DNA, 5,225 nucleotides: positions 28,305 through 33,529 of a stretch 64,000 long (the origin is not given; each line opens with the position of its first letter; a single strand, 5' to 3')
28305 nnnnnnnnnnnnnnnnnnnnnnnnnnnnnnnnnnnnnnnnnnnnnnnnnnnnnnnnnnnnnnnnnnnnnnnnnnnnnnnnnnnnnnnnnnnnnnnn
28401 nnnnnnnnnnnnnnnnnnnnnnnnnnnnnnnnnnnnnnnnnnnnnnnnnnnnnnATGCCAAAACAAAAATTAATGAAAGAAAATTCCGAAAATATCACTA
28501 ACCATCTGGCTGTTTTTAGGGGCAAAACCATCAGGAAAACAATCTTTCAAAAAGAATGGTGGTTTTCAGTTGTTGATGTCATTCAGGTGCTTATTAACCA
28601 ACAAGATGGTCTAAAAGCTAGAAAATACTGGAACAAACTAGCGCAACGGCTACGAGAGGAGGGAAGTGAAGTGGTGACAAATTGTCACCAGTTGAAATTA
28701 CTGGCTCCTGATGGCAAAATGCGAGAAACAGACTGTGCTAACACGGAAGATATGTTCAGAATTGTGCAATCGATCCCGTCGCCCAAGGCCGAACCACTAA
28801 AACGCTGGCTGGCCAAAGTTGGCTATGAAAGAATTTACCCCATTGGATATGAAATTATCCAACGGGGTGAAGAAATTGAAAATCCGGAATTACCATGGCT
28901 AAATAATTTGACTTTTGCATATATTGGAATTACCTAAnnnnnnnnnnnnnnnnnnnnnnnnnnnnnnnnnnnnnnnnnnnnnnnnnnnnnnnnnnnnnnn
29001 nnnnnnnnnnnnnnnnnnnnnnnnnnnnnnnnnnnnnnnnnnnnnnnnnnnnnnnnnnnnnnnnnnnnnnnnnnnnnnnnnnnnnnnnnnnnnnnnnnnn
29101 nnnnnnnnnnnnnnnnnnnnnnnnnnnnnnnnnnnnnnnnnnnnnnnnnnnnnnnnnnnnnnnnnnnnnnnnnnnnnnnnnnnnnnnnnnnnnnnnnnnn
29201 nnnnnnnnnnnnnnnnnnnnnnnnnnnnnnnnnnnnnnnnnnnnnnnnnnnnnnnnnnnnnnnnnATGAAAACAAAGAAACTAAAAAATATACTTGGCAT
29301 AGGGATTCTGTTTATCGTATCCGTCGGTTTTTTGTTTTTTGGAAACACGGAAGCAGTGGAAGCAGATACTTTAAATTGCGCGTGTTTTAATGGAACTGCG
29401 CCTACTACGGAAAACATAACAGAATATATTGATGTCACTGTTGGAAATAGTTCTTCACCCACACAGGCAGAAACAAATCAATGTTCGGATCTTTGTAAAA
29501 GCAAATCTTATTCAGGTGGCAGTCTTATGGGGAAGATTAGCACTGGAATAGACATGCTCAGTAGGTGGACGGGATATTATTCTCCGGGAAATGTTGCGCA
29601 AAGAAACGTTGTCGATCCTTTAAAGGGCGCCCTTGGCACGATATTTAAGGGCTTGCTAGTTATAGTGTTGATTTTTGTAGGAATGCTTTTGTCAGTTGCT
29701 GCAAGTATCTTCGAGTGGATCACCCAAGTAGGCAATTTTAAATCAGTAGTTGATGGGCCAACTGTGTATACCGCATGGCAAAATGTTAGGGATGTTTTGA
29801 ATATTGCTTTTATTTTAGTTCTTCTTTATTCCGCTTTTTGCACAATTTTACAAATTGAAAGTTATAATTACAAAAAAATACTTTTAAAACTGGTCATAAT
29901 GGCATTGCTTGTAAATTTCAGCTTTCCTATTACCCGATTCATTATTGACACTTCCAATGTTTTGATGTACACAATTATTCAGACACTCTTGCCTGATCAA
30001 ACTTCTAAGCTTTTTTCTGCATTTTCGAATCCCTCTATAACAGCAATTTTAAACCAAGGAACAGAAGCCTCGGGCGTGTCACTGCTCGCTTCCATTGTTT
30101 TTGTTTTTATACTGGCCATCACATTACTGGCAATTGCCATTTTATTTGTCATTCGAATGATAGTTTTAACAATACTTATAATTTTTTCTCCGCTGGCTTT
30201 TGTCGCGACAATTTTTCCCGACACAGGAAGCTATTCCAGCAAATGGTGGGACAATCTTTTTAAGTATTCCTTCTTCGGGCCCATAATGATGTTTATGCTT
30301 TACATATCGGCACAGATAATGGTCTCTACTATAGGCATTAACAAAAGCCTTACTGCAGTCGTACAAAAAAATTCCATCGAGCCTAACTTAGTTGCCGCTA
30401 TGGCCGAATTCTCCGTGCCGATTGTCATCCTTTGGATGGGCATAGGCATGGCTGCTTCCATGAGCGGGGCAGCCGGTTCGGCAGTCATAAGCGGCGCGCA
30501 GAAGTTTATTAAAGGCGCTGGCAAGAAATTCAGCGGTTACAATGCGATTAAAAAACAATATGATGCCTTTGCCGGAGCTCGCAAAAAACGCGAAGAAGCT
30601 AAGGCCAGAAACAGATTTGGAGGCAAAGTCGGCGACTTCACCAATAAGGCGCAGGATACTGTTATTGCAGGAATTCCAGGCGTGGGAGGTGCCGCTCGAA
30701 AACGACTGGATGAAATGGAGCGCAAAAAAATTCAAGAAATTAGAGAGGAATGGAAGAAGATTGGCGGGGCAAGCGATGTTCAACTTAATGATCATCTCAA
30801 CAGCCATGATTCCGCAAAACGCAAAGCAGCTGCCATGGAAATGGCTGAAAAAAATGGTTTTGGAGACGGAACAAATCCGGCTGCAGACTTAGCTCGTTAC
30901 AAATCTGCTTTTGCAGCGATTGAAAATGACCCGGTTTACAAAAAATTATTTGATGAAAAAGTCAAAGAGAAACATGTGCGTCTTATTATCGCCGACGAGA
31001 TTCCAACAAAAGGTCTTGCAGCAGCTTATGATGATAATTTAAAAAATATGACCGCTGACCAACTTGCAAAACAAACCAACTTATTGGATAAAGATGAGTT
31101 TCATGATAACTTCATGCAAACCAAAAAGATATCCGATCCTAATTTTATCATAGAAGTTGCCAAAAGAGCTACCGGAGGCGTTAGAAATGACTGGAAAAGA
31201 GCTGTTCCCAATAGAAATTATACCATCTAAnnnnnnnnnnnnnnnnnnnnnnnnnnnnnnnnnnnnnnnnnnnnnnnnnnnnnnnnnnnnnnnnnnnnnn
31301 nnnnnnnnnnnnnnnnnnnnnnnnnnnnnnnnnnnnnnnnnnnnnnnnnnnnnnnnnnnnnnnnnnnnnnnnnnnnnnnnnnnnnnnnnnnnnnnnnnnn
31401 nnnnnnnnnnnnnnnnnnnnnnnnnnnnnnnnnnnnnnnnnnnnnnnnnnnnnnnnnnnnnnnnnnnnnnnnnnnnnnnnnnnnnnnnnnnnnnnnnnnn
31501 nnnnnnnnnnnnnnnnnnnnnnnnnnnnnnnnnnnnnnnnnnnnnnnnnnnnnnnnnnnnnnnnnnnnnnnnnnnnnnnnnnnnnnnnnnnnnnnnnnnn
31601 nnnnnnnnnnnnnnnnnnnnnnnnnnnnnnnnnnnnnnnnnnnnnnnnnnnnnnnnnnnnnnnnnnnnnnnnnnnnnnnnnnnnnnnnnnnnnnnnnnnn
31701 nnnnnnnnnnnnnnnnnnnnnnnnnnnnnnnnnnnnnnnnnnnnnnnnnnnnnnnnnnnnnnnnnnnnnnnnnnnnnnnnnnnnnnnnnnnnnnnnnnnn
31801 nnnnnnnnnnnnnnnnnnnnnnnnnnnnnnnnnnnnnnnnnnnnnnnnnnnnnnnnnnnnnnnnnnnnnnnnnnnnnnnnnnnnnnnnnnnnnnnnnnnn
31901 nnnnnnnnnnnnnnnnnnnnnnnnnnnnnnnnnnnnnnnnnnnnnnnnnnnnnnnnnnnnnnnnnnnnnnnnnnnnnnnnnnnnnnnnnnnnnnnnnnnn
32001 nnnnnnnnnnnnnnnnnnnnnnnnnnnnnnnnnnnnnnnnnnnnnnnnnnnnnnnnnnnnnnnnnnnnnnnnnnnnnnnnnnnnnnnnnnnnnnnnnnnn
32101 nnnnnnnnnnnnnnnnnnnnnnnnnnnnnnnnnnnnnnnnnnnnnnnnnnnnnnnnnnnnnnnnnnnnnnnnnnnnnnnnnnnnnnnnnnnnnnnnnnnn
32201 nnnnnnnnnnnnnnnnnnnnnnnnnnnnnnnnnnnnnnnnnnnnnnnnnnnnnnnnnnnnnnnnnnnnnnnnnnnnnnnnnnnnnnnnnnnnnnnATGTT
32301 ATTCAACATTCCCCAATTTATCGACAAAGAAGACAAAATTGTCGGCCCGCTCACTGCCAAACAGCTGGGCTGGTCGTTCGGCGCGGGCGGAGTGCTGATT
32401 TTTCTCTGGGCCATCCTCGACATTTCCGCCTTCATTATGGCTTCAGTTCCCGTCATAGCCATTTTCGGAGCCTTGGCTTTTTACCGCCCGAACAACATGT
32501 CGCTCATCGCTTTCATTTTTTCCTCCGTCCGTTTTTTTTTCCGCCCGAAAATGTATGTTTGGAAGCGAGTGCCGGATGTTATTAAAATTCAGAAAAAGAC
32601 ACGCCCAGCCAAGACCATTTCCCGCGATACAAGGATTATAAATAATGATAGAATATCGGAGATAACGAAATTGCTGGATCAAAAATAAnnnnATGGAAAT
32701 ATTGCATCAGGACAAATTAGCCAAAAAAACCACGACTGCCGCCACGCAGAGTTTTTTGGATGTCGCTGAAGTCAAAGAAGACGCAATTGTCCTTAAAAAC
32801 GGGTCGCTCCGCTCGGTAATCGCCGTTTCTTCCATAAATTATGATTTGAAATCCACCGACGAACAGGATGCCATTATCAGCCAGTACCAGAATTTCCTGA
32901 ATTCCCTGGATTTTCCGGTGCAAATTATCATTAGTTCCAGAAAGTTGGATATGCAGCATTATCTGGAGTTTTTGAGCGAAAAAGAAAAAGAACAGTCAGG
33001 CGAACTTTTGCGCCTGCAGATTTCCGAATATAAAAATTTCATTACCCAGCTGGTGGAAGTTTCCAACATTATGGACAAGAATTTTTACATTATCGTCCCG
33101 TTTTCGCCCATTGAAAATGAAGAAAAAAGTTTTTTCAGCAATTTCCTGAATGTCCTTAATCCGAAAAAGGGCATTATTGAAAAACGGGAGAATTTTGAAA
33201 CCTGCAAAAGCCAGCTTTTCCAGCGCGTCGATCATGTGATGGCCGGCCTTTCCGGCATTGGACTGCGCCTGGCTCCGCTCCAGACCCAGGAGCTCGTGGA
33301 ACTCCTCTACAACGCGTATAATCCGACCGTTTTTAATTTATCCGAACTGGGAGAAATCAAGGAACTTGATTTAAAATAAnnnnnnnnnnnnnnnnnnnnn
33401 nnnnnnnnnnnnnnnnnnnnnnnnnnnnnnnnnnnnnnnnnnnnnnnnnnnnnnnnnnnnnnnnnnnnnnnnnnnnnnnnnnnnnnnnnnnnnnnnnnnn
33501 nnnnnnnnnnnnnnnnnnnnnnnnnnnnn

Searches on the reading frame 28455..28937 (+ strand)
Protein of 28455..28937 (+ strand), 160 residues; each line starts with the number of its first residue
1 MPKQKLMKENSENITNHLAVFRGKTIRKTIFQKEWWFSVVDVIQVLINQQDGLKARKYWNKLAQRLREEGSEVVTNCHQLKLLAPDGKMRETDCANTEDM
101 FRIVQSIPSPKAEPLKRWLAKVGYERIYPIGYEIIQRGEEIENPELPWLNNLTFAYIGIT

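Call 8: search_protein_families(library=pfam, proteins=[window:28455-28937:+], max_evalue=0.01)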
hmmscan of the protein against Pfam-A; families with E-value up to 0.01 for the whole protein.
window:28455-28937:+ (160 aa): 2 families
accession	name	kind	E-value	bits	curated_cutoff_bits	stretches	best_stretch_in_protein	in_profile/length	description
PF02498.22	Bro-N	-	3e-11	44.2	25.6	1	28-121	4-92/96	BRO family, N-terminal domain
PF18863.6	AbiJ_NTD4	-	0.0015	19.4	34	1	17-71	77-125/152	AbiJ N-terminal domain 4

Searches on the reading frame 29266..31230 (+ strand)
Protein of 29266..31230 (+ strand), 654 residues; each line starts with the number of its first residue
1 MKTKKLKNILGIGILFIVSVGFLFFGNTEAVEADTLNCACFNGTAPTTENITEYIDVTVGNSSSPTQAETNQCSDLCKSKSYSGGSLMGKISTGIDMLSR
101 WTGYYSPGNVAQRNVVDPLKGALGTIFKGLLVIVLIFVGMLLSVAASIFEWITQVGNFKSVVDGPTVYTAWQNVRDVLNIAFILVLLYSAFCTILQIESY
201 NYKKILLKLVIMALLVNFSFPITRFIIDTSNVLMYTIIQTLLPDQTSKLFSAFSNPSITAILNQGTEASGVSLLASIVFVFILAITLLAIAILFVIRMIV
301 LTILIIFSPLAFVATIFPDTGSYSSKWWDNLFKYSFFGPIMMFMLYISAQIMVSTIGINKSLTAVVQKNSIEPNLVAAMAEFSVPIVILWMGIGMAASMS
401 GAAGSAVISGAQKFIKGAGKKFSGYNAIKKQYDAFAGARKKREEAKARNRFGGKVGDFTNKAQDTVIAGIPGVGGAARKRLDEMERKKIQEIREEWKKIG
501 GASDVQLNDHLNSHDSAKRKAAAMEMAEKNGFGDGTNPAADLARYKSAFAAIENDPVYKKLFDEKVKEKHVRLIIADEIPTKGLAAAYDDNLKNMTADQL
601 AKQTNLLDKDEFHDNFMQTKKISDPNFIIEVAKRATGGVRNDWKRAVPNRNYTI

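Call 8: search_protein_families(library=pfam, proteins=[window:29266-31230:+], max_evalue=0.01)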
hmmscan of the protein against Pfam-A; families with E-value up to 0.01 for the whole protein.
window:29266-31230:+ (654 aa): 1 family
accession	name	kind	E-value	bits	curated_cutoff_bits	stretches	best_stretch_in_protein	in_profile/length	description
PF04610.19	TrbL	-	0.0026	18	25.9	1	203-391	26-211/215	TrbL/VirB6 plasmid conjugal transfer protein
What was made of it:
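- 29266..31230 (+): VirB6/TrbL-like polytopic membrane protein, 654 aa. Pfam TrbL 18 bits, below cut-off (call 8).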

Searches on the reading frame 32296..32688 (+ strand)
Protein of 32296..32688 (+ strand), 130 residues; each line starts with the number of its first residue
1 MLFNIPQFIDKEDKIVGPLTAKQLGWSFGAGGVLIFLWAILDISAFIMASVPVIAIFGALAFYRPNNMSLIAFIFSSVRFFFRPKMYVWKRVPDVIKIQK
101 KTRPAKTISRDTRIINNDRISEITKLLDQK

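Call 8: search_protein_families(library=pfam, proteins=[window:32296-32688:+], max_evalue=0.01)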
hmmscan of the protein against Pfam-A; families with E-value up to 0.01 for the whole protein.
window:32296-32688:+ (130 aa): 2 families
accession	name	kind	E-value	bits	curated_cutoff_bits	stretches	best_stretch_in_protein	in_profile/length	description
PF12666.12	PrgI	-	5.1e-12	46.6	27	1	5-88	2-90/91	PrgI family protein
PF12648.12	TcpE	-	0.0026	18.6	29.9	1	18-87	23-94/100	TcpE family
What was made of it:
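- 32296..32688 (+): PrgI / VirB3-like protein, 130 aa. Pfam PrgI 46.6 bits (call 8).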

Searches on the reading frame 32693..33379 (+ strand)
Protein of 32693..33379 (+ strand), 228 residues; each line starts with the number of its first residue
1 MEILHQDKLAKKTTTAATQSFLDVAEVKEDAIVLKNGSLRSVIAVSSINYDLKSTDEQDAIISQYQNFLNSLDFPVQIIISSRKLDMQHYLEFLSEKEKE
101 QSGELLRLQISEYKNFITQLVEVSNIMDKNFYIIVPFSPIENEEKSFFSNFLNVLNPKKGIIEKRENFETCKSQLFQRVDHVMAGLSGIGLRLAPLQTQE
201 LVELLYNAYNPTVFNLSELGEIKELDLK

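Call 8: search_protein_families(library=pfam, proteins=[window:32693-33379:+], max_evalue=0.01)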
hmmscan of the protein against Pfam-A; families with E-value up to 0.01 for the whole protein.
window:32693-33379:+ (228 aa): 0 families
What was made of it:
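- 32693..33379 (+): TraC-like 228-aa protein. No Pfam hit for the window copy (call 8).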
